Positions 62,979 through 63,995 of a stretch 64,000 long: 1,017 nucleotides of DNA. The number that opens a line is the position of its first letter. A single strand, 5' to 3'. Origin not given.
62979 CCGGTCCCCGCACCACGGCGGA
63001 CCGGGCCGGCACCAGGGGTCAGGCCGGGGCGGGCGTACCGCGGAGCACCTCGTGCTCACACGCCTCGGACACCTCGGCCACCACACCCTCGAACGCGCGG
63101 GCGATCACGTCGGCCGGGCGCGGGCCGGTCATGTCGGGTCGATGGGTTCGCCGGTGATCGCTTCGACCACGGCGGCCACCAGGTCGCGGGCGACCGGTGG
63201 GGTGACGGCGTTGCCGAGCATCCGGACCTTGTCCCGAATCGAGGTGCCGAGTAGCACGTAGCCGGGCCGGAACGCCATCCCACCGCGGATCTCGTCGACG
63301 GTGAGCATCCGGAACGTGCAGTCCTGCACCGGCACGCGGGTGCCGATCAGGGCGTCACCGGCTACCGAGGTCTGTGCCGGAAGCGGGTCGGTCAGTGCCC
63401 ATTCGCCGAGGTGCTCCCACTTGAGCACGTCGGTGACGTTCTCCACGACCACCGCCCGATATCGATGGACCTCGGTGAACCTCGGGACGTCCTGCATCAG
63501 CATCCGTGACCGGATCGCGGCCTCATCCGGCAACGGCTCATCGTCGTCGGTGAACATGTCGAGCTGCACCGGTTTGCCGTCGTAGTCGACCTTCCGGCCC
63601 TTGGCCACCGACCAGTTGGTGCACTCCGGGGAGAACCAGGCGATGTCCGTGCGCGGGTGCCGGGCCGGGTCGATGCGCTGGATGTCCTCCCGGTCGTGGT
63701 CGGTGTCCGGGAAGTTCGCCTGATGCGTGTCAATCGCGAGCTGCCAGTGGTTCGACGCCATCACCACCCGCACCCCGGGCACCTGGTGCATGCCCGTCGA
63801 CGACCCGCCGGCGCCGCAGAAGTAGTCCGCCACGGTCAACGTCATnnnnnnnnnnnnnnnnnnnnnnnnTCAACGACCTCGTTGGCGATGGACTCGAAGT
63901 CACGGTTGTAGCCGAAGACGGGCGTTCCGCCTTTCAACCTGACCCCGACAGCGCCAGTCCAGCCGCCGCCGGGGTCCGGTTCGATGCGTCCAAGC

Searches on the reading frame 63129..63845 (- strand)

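Call 15: search_protein_families(library=phrogs, proteins=[window:63129-63845:-], max_evalue=0.001)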
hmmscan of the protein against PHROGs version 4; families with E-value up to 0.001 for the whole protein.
window:63129-63845:- (238 aa): 5 families
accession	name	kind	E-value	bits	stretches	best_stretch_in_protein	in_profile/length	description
phrog_116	-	other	9.2e-50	170.7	2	1-146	206-331/779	DNA methyltransferase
phrog_5999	-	other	2.9e-24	86.2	1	1-87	1-90/109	DNA methyltransferase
phrog_363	-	other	5e-19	69.6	1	1-143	52-173/327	DNA methyltransferase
phrog_29443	-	unknown function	1.1e-11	45.4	1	4-85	4-88/273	-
phrog_36001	-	unknown function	5.6e-08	32.4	1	6-61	21-75/715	-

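Call 82: search_protein_families(library=padloc, proteins=[window:63129-63845:-], max_evalue=0.01)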
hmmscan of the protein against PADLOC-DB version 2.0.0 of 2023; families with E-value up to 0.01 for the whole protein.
window:63129-63845:- (238 aa): 34 families (the best 25 are shown)
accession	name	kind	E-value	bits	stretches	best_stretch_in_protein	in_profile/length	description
PDLC03378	MTase_II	-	1e-20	72.4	2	1-145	1-125/344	Type II methyltransferase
PDLC02654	DrmMII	-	5e-20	70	3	176-227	268-319/322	DrmMII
PDLC03272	MTase_II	-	4e-15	53.9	1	3-81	75-151/407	Type II methyltransferase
PDLC03234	MTase_II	-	2.8e-14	51.2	1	3-62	5-63/375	Type II methyltransferase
PDLC00027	DruM2|DruM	-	4.1e-14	50.7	1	5-90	14-96/361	DNA cytosine methylase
PDLC03326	MTase_II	-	1.6e-13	48.6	2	5-60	7-61/412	Type II methyltransferase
PDLC00033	DruM2|DruM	-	2.1e-11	41.7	1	3-142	22-146/368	DNA cytosine methylase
PDLC00026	DruM2|DruM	-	2.2e-11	41.9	2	3-93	5-86/336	DNA cytosine methylase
PDLC03307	MTase_II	-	1.5e-10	38.9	1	7-89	5-86/382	Type II methyltransferase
PDLC00031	DruM2|DruM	-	3.4e-10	37.6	1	4-91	13-97/361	DNA cytosine methylase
PDLC02650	DrmMII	-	9.1e-09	32.7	2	1-85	7-103/435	DrmMII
PDLC03731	oMTase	-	1.2e-08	32.5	1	3-92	14-100/326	orphan methyltransferase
PDLC03270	MTase_II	-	1.9e-08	31.7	1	5-92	3-92/309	Type II methyltransferase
PDLC03712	oMTase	-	3.2e-08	30.7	1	4-82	228-308/537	orphan methyltransferase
PDLC03343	MTase_II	-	1.4e-07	28.8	1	5-87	8-91/462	Type II methyltransferase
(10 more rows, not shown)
